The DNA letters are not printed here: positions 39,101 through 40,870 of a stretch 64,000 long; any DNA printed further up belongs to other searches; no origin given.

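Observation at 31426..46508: Three paralogous cobalamin-binding radical SAM enzymes embedded in a cell-envelope modification locus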

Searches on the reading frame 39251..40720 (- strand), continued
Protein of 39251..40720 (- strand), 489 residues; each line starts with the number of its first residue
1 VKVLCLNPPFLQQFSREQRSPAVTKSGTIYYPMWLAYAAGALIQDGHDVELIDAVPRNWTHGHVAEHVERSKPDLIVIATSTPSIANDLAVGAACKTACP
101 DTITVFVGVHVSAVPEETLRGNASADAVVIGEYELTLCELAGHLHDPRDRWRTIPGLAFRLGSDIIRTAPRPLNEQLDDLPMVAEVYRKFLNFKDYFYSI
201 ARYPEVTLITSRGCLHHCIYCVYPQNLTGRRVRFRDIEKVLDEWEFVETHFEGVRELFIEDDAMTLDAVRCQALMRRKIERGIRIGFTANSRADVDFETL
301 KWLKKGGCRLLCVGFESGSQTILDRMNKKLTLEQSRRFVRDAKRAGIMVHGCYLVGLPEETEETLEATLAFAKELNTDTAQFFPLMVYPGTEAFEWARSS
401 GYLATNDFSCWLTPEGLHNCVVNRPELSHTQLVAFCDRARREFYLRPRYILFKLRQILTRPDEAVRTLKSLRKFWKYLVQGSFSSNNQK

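Call 32: search_protein_families(library=ncbifam, proteins=[L002:11551-12657:+, L002:12603-13268:+, L003:11458-12552:+, L005:8415-9869:-, L008:8425-9858:-], max_evalue=0.00001)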
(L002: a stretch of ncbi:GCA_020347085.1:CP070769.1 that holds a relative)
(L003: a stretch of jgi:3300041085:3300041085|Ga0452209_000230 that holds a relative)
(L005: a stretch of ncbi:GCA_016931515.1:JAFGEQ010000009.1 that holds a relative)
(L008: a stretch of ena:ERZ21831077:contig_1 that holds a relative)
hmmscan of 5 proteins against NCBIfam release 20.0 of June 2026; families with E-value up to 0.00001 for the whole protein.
L002:11551-12657:+ (368 aa): 20 families
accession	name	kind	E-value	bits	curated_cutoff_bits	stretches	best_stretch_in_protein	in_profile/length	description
NF041875.1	EPS_EpsD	equivalog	4.6e-39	134.7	370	1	3-235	1-244/325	exopolysaccharide biosynthesis glycosyltransferase EpsD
TIGR03965.1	mycofact_glyco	equivalog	1.9e-36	125.9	280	1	2-247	75-331/467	mycofactocin biosynthesis glycosyltransferase MftF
NF007482.0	PRK10073.1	equivalog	6.8e-21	74.6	423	1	2-90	7-99/334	glycosyltransferase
TIGR03937.1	PgaC_IcaA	equivalog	5.6e-20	71.7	422.3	1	2-255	46-308/407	poly-beta-1,6-N-acetyl-D-glucosamine synthase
TIGR04283.1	glyco_like_mftF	equivalog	5.9e-20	71.8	182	1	3-181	1-169/221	TIGR04283 family arsenosugar biosynthesis glycosyltransferase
NF047683.1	TeichurnBiosyTuaG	equivalog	5.4e-17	62.3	400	1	2-142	7-154/252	teichuronic acid biosynthesis protein TuaG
NF038302.1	EPS_HpsE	equivalog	1.1e-16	60.7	300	1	1-108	1-119/307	hormogonium polysaccharide biosynthesis glycosyltransferase HpsE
TIGR03111.1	glyc2_xrt_Gpos1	hypoth_equivalog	1.2e-14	54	363.95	1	2-157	50-208/439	TIGR03111 family XrtG-associated glycosyltransferase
NF038299.1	EPS_HpsN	equivalog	5.9e-14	51.8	425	1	2-200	2-222/317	hormogonium polysaccharide biosynthesis glycosyltransferase HpsN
NF041394.1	GtaseAglG_Halo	equivalog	7.8e-12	45.1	440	1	1-222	1-242/304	glucosyl-dolichyl phosphate glucuronosyltransferase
NF053739.1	GlytfEpsEBac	equivalog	4.2e-10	39.1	450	1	3-221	3-223/265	glycosyltransferase EpsE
NF050050.1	ProtGlycPglI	equivalog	5.4e-10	39.1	500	1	3-142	4-149/306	GalNAc(5)-diNAcBac-PP-undecaprenol beta-1,3-glucosyltransferase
NF010496.0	PRK13915.1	equivalog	5.6e-10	38.8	262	1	2-113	32-155/307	glucosyl-3-phosphoglycerate synthase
TIGR04242.1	nodulat_NodC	equivalog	1.2e-09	37.6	550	1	3-130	50-187/395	chitooligosaccharide synthase NodC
TIGR01556.1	rhamnosyltran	subfamily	2.8e-08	33.3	200.55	1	15-200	9-202/281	rhamnosyltransferase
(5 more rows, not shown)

L002:12603-13268:+ (221 aa): 10 families
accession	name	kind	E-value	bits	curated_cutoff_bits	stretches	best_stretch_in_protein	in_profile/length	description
TIGR03025.1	EPS_sugtrans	subfamily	8.2e-84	282.4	295.55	2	71-219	301-443/445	exopolysaccharide biosynthesis polyprenyl glycosylphosphotransferase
TIGR03023.1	WcaJ_sugtrans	equivalog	3.1e-71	241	410.75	2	67-217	303-449/453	undecaprenyl-phosphate glucose phosphotransferase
TIGR03022.1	WbaP_sugtrans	subfamily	4.4e-65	220.7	403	2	73-220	304-455/456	undecaprenyl-phosphate galactose phosphotransferase WbaP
NF041877.1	EPS_EpsZ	equivalog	2.4e-57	194.6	800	2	70-220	308-458/459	exopolysaccharide biosynthesis polyisoprenyl-phosphate hexose-1-phosphate transferase EpsZ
NF052601.1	undeca_RfbP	equivalog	2.2e-55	187.6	330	2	73-216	90-237/244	undecaprenyl-phosphate galactose phosphotransferase family protein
TIGR03013.1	EpsB_2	subfamily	8.6e-55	186.6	393.35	2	71-220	298-442/443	TIGR03013 family XrtA/PEP-CTERM system glycosyltransferase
NF007518.0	PRK10124.1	equivalog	5.6e-44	150.6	684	2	71-213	317-456/464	undecaprenyl-phosphate glucose phosphotransferase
NF011751.0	PRK15204.1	equivalog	2.2e-40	138.7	907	1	72-219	323-474/476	undecaprenyl-phosphate galactose phosphotransferase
NF050817.1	PolSacchBiosHfsE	equivalog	5e-39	134.3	750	2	76-215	320-460/467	polysaccharide biosynthesis protein HfsE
NF045514.1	glycotran_HepC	equivalog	1.2e-20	73.8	140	1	73-150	162-214/220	heterocyst development glycosyltransferase HepC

L003:11458-12552:+ (364 aa): 18 families
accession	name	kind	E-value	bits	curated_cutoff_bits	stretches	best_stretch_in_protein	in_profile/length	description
NF041875.1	EPS_EpsD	equivalog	4.9e-40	137.9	370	1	17-256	1-250/325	exopolysaccharide biosynthesis glycosyltransferase EpsD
TIGR03965.1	mycofact_glyco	equivalog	1.2e-37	130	280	1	2-245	61-313/467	mycofactocin biosynthesis glycosyltransferase MftF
NF007482.0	PRK10073.1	equivalog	1.9e-20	73.1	423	1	15-102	6-97/334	glycosyltransferase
NF038302.1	EPS_HpsE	equivalog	4.4e-20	71.9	300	1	15-128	1-124/307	hormogonium polysaccharide biosynthesis glycosyltransferase HpsE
TIGR04283.1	glyco_like_mftF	equivalog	3.1e-19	69.5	182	1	17-150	1-132/221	TIGR04283 family arsenosugar biosynthesis glycosyltransferase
TIGR03937.1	PgaC_IcaA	equivalog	4.3e-17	62.2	422.3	1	15-270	45-309/407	poly-beta-1,6-N-acetyl-D-glucosamine synthase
NF038299.1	EPS_HpsN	equivalog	1e-14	54.2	425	1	16-213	2-221/317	hormogonium polysaccharide biosynthesis glycosyltransferase HpsN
NF047683.1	TeichurnBiosyTuaG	equivalog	4.5e-13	49.4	400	1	16-151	7-149/252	teichuronic acid biosynthesis protein TuaG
NF041394.1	GtaseAglG_Halo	equivalog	1.7e-11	43.9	440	1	15-230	1-236/304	glucosyl-dolichyl phosphate glucuronosyltransferase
TIGR03111.1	glyc2_xrt_Gpos1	hypoth_equivalog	1.9e-10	40.1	363.95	1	16-135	50-177/439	TIGR03111 family XrtG-associated glycosyltransferase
NF050050.1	ProtGlycPglI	equivalog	2.5e-10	40.3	500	1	16-145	3-138/306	GalNAc(5)-diNAcBac-PP-undecaprenol beta-1,3-glucosyltransferase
NF010496.0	PRK13915.1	equivalog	3.1e-10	39.6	262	1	14-127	30-155/307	glucosyl-3-phosphoglycerate synthase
TIGR04182.1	glyco_TIGR04182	equivalog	2.6e-09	36.9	325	1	16-130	1-112/293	S-layer glycoprotein N-glycosyltransferase AglJ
TIGR04242.1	nodulat_NodC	equivalog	9.7e-09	34.7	550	1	16-143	49-186/395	chitooligosaccharide synthase NodC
NF053739.1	GlytfEpsEBac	equivalog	6.5e-08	31.9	450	1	17-236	3-224/265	glycosyltransferase EpsE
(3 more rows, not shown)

L005:8415-9869:- (484 aa): 21 families
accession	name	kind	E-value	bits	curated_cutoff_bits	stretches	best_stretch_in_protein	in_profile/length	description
TIGR03471.1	HpnJ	equivalog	7.3e-81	272.4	577.6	1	3-451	4-436/472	hopanoid biosynthesis associated radical SAM protein HpnJ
TIGR02026.1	BchE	equivalog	1.1e-52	179.6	481.35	1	38-449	22-429/497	magnesium-protoporphyrin IX monomethyl ester anaerobic oxidative cyclase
NF050148.1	rSAM_ApyD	equivalog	1.6e-43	149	750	1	73-406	69-395/645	RiPP biosynthesis radical SAM protein ApyD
NF033070.1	rSAM_AprD4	equivalog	3.3e-38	131.7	500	1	180-452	166-433/456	AprD4 family radical SAM diol-dehydratase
TIGR04072.2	rSAM_ladder_B12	equivalog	1.7e-35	122.5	360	1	33-412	13-380/443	lipid biosynthesis B12-binding/radical SAM protein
NF038361.1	rSAM_Sden_1168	equivalog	8.8e-34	117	575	1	121-439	183-507/560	Sden_1168 family B12-binding radical SAM P-methyltransferase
TIGR04479.1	bcpD_PhpK_rSAM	subfamily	2.2e-30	105.5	600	1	210-387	240-414/504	PhpK family radical SAM P-methyltransferase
TIGR04367.1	HpnR_B12_rSAM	equivalog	5.6e-28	97.7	650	1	43-446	27-411/490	hopanoid C-3 methylase HpnR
TIGR04385.1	B12_rSAM_cofa1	equivalog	1.4e-25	90.4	450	1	88-410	79-400/438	B12 lower ligand biosynthesis radical SAM protein BzaD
TIGR04014.1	B12_SAM_MJ_0865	equivalog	5.8e-23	81.4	360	1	74-405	34-359/434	methyl-coenzyme M reductase glutamine C-methyltransferase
TIGR03975.1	rSAM_ocin_1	subfamily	3.2e-22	78.8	281.85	1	92-373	142-421/606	RiPP maturation radical SAM C-methyltransferase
TIGR04295.1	B12_rSAM_oligo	hypoth_equivalog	2e-20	72.9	400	1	37-348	24-327/422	TIGR04295 family B12-binding domain-containing radical SAM protein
NF040546.1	rSAM_CUAEP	equivalog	9.9e-20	70.7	500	1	38-436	13-401/468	CUAEP/CCAEP-tail radical SAM (seleno)protein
TIGR04013.1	B12_SAM_MJ_1487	hypoth_equivalog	1.2e-16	60.6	251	2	61-256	25-194/382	TIGR04013 family B12-binding domain/radical SAM domain-containing protein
NF045585.1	rSAM_slr0320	equivalog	8.2e-16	57.6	775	1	216-382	240-409/511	photosystem II high light acclimation radical SAM protein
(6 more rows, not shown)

L008:8425-9858:- (477 aa): 23 families
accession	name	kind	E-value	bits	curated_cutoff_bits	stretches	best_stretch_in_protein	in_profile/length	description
TIGR03471.1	HpnJ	equivalog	3.3e-77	260.3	577.6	1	11-457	10-442/472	hopanoid biosynthesis associated radical SAM protein HpnJ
TIGR02026.1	BchE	equivalog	4.1e-49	167.7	481.35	1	38-436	22-416/497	magnesium-protoporphyrin IX monomethyl ester anaerobic oxidative cyclase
NF050148.1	rSAM_ApyD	equivalog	3e-40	138.3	750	1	74-406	70-395/645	RiPP biosynthesis radical SAM protein ApyD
NF038361.1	rSAM_Sden_1168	equivalog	1.9e-38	132.4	575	1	130-413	197-482/560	Sden_1168 family B12-binding radical SAM P-methyltransferase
TIGR04072.2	rSAM_ladder_B12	equivalog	8.9e-38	130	360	1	31-382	11-349/443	lipid biosynthesis B12-binding/radical SAM protein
TIGR04479.1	bcpD_PhpK_rSAM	subfamily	4.5e-34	117.7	600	1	128-388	167-415/504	PhpK family radical SAM P-methyltransferase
NF033070.1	rSAM_AprD4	equivalog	8e-33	114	500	1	180-441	166-425/456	AprD4 family radical SAM diol-dehydratase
TIGR04385.1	B12_rSAM_cofa1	equivalog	2.1e-31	109.6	450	1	119-379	110-361/438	B12 lower ligand biosynthesis radical SAM protein BzaD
TIGR04295.1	B12_rSAM_oligo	hypoth_equivalog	9e-27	93.8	400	1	37-340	24-319/422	TIGR04295 family B12-binding domain-containing radical SAM protein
TIGR04014.1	B12_SAM_MJ_0865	equivalog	3.2e-23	82.2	360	1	58-402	17-356/434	methyl-coenzyme M reductase glutamine C-methyltransferase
TIGR04367.1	HpnR_B12_rSAM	equivalog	2.1e-22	79.3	650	1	45-415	29-382/490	hopanoid C-3 methylase HpnR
NF040546.1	rSAM_CUAEP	equivalog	2e-20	72.9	500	1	38-382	13-338/468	CUAEP/CCAEP-tail radical SAM (seleno)protein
TIGR03975.1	rSAM_ocin_1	subfamily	1.2e-19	70.3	281.85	1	95-377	145-425/606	RiPP maturation radical SAM C-methyltransferase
TIGR04428.1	B12_rSAM_trp_MT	equivalog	1.9e-19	69.5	500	1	96-391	85-407/558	tryptophan 2-C-methyltransferase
TIGR04013.1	B12_SAM_MJ_1487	hypoth_equivalog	6.4e-19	68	251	2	69-254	33-192/382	TIGR04013 family B12-binding domain/radical SAM domain-containing protein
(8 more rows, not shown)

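Call 36: find_related_loci(query=A2, collection=genome_contigs, flank=6000)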
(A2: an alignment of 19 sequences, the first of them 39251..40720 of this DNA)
Query A2 (489 aa) in genome_contigs; peptide patterns used: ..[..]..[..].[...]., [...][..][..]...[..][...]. (x = any residue, [..] = any of these).
599 stretches matched a pattern (row limit reached: there are more); 575 encode a relative of the query (tblastn E <= 1e-3); the best 80 are kept; 80 distinct loci.
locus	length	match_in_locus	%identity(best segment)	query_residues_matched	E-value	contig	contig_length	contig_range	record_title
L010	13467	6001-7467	71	1-489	0e+0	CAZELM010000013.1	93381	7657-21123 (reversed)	MAG TPA_asm: uncultured bacterium isolate binchicken_co115_84 genome assembly, contig: NODE_446_length_93381_cov_139.148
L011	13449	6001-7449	71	1-483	0e+0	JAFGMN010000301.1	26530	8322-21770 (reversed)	MAG: candidate division CSSED10-310 bacterium isolate Zod_Metabat.479 k87_12930189, whole genome shotgun sequence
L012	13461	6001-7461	68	1-487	0e+0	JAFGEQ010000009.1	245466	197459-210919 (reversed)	MAG: candidate division CSSED10-310 bacterium isolate Zod_Metabat.1246 k87_4212055, whole genome shotgun sequence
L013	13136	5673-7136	56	1-489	0e+0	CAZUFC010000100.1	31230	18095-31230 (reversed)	MAG TPA_asm: uncultured bacterium isolate SRP141376_co4_129 genome assembly, contig: NODE_2609_length_31230_cov_8.697289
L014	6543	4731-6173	57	1-482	0e+0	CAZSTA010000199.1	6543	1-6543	MAG TPA_asm: uncultured bacterium isolate binchicken_co34_576 genome assembly, contig: NODE_21258_length_6543_cov_5.2200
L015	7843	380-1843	53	1-484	2e-173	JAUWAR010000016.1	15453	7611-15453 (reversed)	MAG: bacterium isolate CSMAG_1299 CSMAG_1299_k141_1285844_length_15453_cov_7.0000, whole genome shotgun sequence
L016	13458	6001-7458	52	1-487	1e-172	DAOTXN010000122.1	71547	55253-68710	MAG TPA_asm: Anaerolineae bacterium isolate H21_255 k133_2480221, whole genome shotgun sequence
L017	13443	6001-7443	52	1-482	8e-172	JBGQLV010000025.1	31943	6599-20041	MAG: Thermodesulfovibrionia bacterium isolate OBJ2_061818_150_9 k141_655680_length_31943_cov_17.9877, whole genome shotg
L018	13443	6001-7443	53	1-482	6e-172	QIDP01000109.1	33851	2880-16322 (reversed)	MAG: Nitrospirae bacterium isolate SZUA-224 Ga0063294_10000223, whole genome shotgun sequence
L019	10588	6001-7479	55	1-488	3e-171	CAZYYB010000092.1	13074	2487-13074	MAG TPA_asm: uncultured Fibrobacteraceae bacterium isolate binchicken_co3_27 genome assembly, contig: NODE_15433_length_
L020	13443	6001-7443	53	1-482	1e-170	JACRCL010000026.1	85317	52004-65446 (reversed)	MAG: Deltaproteobacteria bacterium isolate NC_groundwater_1645_Pr3_B-0.1um_57_199 SR-2_scaffold_141_2465113, whole genom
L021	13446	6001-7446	52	1-483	2e-170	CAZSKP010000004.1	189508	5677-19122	MAG TPA_asm: uncultured bacterium isolate binchicken_co294_12 genome assembly, contig: NODE_115_length_189508_cov_7.8760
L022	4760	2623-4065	51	1-482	6e-174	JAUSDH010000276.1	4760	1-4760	MAG: Candidatus Brocadiaceae bacterium isolate E14_concoct.bin.99 E14_k141_435484, whole genome shotgun sequence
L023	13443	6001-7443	53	1-482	2e-169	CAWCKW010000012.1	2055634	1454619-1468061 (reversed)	MAG: Nitrospirota bacterium isolate MFD01872.bin.2.231 genome assembly, contig: contig_23495, whole genome shotgun seque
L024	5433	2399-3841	52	1-482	3e-172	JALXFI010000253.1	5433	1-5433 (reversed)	MAG: bacterium isolate V2_metabat1_scaf2bin.005 V2_NODE_3353_length_5433_cov_2.037882, whole genome shotgun sequence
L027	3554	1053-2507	53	1-480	3e-176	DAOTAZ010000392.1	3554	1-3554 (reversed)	MAG TPA_asm: Chitinispirillaceae bacterium isolate AMR_MDS_2020 NODE_21064_length_3554_cov_4.228637, whole genome shotgu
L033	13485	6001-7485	51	1-482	4e-167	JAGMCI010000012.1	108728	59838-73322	MAG: candidate division WOR-3 bacterium isolate RS_16_8 ZL425.bin.8.fa_12, whole genome shotgun sequence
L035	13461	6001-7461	51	1-482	9e-167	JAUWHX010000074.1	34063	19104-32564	MAG: bacterium isolate CSMAG_2279 CSMAG_2279_k141_649373_length_34063_cov_18.0000, whole genome shotgun sequence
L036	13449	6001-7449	51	1-479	1e-166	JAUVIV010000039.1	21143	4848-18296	MAG: bacterium isolate CSMAG_437 CSMAG_437_k127_2398235_length_21143_cov_14.0000, whole genome shotgun sequence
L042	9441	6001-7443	50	1-482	2e-165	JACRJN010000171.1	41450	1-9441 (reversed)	MAG: Candidatus Schekmanbacteria bacterium isolate NC_groundwater_1830_Pr3_B-0.1um_47_19 SR-2_scaffold_141_3651387, whol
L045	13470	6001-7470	51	1-485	2e-164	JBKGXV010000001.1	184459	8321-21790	MAG: Chitinispirillaceae bacterium isolate C1M08_1 NODE_2_length_184459_cov_18.823014, whole genome shotgun sequence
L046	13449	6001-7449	50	1-478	2e-164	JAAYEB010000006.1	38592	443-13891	MAG: Fibrobacter sp. isolate AS06rmzACSIP_609 12409_AS06, whole genome shotgun sequence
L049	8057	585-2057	51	1-482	2e-163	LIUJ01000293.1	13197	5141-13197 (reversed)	MAG: Fibrobacteria bacterium GUT77 contig_85047, whole genome shotgun sequence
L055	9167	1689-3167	51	1-489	4e-162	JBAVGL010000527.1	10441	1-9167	MAG: Chitinivibrionales bacterium isolate MFD06947_ilm_asm_bin9 k127_57561, whole genome shotgun sequence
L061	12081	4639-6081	49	1-482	4e-161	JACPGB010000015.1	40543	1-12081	MAG: Deltaproteobacteria bacterium isolate NC_groundwater_376_Ag_B-0.1um_56_22 GD18-4_B1_scaffold_168499, whole genome s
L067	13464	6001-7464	49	1-489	2e-160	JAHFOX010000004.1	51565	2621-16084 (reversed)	MAG: Planctomycetota bacterium isolate nzgw513 NODE_145_length_51566_cov_7.011566, whole genome shotgun sequence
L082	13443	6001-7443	49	1-482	2e-157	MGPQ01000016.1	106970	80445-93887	MAG: Deltaproteobacteria bacterium GWB2_55_19 gwb2_scaffold_43, whole genome shotgun sequence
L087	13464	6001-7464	52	1-483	7e-157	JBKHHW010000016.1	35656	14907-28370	MAG: Chitinispirillaceae bacterium isolate D1M07_6 NODE_346_length_35656_cov_15.657397, whole genome shotgun sequence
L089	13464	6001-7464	51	1-482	3e-156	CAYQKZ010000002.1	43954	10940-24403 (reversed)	MAG TPA_asm: uncultured Desulfobacterales bacterium isolate SRP272421_co2_290 genome assembly, contig: NODE_1536_length_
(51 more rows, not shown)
